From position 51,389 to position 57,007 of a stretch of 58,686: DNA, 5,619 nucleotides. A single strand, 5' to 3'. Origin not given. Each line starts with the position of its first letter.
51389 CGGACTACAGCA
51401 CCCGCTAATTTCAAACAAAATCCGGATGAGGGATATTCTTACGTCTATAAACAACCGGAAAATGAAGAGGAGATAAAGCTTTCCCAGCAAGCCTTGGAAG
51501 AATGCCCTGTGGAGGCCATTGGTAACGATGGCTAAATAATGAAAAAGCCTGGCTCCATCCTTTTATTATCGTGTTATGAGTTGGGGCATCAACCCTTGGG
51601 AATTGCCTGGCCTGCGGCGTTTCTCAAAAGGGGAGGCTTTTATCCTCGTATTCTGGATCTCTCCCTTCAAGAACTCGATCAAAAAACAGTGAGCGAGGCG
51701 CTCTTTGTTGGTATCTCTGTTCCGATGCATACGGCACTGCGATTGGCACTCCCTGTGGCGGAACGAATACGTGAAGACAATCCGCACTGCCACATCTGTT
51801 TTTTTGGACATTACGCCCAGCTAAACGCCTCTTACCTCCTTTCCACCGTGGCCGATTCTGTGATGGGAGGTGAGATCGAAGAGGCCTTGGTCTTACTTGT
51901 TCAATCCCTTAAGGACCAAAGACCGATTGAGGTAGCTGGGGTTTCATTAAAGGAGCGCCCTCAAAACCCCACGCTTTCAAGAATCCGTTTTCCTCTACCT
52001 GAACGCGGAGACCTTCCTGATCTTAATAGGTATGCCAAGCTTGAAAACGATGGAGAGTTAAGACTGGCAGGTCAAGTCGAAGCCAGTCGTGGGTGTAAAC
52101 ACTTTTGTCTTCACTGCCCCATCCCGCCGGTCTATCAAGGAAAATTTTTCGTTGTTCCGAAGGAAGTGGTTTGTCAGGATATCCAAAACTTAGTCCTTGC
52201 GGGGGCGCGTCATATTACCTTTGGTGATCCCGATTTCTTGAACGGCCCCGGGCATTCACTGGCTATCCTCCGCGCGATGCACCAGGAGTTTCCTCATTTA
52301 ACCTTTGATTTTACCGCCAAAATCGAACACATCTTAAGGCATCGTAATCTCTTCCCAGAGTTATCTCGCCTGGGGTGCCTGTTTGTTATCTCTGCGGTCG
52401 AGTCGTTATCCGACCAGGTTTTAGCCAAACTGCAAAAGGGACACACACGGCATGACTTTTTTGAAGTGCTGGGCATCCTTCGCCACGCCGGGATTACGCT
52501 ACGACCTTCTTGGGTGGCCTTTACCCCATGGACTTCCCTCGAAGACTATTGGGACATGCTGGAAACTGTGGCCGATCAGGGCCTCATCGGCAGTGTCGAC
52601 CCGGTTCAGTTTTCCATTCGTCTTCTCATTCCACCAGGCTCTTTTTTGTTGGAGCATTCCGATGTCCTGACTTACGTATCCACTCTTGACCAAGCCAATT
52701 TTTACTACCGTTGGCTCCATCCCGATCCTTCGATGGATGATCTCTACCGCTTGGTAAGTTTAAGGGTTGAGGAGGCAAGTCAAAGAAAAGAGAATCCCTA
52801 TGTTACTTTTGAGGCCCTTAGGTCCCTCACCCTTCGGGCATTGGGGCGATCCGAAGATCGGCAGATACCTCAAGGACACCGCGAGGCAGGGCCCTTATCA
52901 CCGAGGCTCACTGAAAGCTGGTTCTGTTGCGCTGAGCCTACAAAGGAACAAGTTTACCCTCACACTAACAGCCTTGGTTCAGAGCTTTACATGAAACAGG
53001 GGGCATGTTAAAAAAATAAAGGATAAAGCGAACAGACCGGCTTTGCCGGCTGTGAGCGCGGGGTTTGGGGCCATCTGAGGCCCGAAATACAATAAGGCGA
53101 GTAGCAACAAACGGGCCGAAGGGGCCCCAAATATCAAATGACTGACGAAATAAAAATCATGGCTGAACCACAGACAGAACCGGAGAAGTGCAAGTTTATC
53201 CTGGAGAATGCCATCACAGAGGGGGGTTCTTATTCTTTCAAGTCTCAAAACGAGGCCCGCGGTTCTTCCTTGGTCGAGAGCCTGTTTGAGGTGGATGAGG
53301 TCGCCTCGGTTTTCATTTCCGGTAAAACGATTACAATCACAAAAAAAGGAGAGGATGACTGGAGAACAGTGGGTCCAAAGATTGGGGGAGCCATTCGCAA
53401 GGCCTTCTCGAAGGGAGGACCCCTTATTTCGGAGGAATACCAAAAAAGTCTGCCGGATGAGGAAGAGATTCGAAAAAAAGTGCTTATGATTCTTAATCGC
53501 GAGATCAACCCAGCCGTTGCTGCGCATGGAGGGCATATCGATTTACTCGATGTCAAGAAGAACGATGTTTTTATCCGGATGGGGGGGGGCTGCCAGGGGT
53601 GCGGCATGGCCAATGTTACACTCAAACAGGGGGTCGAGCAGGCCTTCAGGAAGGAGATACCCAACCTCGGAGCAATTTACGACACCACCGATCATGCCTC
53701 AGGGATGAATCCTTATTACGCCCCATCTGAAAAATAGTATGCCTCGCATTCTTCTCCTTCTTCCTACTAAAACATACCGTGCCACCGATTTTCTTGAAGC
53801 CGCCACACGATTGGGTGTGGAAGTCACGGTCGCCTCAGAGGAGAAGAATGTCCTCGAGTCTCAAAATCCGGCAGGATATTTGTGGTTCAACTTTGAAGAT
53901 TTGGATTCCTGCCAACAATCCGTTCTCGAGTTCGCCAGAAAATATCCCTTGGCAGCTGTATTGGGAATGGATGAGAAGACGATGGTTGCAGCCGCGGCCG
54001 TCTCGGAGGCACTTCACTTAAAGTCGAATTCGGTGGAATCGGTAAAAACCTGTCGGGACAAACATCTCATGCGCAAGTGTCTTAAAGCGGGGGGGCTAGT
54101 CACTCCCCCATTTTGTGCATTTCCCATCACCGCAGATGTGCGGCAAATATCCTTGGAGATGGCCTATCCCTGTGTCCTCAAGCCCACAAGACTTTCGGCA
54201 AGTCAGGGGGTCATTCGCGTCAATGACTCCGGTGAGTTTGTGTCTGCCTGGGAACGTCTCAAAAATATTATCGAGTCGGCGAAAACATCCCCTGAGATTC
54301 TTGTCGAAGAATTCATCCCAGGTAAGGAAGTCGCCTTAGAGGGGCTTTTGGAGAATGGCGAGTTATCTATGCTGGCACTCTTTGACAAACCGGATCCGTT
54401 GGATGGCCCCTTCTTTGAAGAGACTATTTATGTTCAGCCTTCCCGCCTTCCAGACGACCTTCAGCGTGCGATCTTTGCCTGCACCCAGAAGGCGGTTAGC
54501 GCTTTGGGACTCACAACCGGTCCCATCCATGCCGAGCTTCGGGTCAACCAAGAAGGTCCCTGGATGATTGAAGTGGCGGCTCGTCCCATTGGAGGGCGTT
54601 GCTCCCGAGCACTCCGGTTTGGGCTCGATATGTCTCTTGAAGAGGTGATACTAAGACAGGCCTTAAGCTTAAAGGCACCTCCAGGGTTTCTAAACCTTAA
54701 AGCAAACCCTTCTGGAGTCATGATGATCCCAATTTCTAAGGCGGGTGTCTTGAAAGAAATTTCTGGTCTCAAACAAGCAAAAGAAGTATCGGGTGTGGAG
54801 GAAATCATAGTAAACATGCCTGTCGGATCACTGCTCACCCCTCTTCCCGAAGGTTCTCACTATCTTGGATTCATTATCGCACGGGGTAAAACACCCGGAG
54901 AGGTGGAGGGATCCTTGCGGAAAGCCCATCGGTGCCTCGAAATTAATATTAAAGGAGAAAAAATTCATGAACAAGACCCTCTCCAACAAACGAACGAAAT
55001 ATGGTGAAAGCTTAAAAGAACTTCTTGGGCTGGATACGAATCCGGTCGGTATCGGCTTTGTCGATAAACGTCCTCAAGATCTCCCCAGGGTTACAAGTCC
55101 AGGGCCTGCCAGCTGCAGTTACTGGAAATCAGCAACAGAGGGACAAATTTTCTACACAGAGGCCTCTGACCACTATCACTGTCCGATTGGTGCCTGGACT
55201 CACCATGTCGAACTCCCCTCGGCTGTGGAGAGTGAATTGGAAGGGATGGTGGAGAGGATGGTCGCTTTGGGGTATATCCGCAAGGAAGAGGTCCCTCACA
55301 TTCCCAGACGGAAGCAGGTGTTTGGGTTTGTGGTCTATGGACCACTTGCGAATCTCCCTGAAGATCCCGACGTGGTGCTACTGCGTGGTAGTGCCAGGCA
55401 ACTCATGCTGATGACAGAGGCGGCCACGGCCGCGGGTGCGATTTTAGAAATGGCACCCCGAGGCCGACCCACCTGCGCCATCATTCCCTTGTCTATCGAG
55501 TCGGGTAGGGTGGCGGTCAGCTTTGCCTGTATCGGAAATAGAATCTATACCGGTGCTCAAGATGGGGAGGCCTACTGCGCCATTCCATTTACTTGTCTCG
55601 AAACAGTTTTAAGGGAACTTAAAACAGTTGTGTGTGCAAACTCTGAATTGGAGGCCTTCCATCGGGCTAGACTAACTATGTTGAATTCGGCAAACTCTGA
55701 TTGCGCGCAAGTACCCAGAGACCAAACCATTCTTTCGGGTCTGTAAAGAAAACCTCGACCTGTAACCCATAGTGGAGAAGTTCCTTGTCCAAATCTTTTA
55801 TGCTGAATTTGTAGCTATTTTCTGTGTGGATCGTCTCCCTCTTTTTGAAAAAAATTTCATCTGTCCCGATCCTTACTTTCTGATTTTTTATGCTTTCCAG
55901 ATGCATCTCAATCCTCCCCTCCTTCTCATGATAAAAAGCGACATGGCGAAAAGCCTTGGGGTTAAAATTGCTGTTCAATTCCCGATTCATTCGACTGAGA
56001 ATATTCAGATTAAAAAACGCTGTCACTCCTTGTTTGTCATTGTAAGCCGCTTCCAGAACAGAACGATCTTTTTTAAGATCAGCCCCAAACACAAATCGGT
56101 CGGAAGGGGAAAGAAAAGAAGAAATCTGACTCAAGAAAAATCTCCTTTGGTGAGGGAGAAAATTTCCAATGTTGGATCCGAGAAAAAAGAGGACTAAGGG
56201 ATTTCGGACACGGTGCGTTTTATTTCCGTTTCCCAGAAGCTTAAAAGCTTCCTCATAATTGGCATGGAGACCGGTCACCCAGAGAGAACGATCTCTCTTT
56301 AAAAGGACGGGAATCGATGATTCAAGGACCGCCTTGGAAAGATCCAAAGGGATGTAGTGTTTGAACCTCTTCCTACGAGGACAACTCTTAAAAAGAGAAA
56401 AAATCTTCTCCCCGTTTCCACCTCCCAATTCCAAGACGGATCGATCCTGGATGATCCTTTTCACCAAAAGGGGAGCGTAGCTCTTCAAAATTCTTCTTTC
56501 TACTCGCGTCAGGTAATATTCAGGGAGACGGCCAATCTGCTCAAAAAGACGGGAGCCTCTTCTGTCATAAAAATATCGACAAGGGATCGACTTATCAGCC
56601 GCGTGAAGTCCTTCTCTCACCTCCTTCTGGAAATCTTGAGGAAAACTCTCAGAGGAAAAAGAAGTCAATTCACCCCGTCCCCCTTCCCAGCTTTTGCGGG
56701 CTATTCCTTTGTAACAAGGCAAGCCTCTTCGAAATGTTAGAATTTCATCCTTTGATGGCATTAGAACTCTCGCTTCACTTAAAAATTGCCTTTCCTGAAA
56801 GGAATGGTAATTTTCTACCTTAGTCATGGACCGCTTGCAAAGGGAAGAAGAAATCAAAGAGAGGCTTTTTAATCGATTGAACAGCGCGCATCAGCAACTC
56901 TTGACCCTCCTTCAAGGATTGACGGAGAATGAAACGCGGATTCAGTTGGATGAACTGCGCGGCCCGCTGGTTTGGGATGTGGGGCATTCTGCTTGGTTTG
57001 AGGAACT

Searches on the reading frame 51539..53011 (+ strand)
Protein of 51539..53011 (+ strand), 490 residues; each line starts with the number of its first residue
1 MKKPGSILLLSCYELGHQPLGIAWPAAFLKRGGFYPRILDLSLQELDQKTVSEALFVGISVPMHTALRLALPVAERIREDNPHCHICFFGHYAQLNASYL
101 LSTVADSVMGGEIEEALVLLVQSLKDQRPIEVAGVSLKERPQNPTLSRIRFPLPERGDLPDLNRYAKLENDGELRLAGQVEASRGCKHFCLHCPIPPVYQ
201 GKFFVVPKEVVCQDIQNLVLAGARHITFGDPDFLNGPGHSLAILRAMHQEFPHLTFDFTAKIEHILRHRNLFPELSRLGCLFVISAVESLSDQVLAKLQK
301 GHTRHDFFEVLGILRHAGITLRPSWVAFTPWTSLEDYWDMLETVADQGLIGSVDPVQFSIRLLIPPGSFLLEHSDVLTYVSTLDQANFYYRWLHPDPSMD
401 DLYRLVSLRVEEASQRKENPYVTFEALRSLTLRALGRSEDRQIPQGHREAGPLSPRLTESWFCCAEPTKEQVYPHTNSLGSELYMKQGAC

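Call 17: search_protein_families(library=ncbifam, proteins=[window:51539-53011:+], max_evalue=0.00001)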
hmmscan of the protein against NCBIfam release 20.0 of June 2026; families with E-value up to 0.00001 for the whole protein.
window:51539-53011:+ (490 aa): 10 families
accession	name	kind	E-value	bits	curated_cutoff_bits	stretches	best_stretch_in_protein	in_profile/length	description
NF040546.1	rSAM_CUAEP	equivalog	7.5e-207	687.6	500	1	7-472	1-466/468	CUAEP/CCAEP-tail radical SAM (seleno)protein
NF040542.1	rSAM_RCCLKC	equivalog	2.8e-94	316.7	450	1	7-413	1-414/423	arsinothricin biosynthesis radical SAM protein ArsL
TIGR04367.1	HpnR_B12_rSAM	equivalog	3.6e-16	58.8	650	1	15-331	18-337/490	hopanoid C-3 methylase HpnR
TIGR04479.1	bcpD_PhpK_rSAM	subfamily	7e-12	44.5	600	1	45-325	101-387/504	PhpK family radical SAM P-methyltransferase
TIGR04072.2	rSAM_ladder_B12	equivalog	5e-09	35.3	360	1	103-318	119-320/443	lipid biosynthesis B12-binding/radical SAM protein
TIGR04013.1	B12_SAM_MJ_1487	hypoth_equivalog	6.1e-09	35.2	251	1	89-202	76-176/382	TIGR04013 family B12-binding domain/radical SAM domain-containing protein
TIGR03975.1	rSAM_ocin_1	subfamily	1.1e-08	34.1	281.85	1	56-343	131-426/606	RiPP maturation radical SAM C-methyltransferase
TIGR04295.1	B12_rSAM_oligo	hypoth_equivalog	2.2e-08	33.2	400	1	17-300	23-314/422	TIGR04295 family B12-binding domain-containing radical SAM protein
TIGR04014.1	B12_SAM_MJ_0865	equivalog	4.7e-07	28.9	360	0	100-227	85-210/434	methyl-coenzyme M reductase glutamine C-methyltransferase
TIGR01579.1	MiaB-like-C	equivalog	1.4e-06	27.9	357.05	0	75-225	57-187/416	tRNA (N(6)-L-threonylcarbamoyladenosine(37)-C(2))-methylthiotransferase MtaB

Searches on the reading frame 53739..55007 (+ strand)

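Call 36: search_protein_families(library=pfam, proteins=[window:53739-55007:+], max_evalue=0.0001)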
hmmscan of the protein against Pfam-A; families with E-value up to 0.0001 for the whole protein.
window:53739-55007:+ (422 aa): 7 families
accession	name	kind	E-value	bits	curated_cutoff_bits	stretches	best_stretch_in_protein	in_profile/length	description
PF13535.11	ATP-grasp_4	-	1.2e-33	116.5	27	1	142-289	2-158/160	ATP-grasp domain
PF18603.7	LAL_C2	-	3.1e-15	56.6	29.4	1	329-404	2-77/78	L-amino acid ligase C-terminal domain 2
PF18130.6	ATPgrasp_N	-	9.4e-09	36.2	27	1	19-94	1-79/81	ATP-grasp N-terminal domain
PF02222.28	ATP-grasp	-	1.7e-07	31.5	27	1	115-283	3-163/179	ATP-grasp domain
PF01071.24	GARS_A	-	5.5e-07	30.1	27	1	107-212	2-108/194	Phosphoribosylglycinamide synthetase, ATP-grasp (A) domain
PF07478.18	Dala_Dala_lig_C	-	9.8e-07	28.9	24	1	134-213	28-100/204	D-ala D-ala ligase C-terminus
PF02655.19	ATP-grasp_3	-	5.1e-06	27.1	23.2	1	105-285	1-159/160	ATP-grasp domain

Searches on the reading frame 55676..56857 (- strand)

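Call 36: search_protein_families(library=pfam, proteins=[window:55676-56857:-], max_evalue=0.0001)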
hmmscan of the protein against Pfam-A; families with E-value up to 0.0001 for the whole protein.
window:55676-56857:- (393 aa): 1 family
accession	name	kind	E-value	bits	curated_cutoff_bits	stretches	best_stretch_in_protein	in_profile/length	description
PF10017.15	Methyltransf_33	-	6.6e-98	328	23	1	76-383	1-302/304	Histidine-specific methyltransferase, SAM-dependent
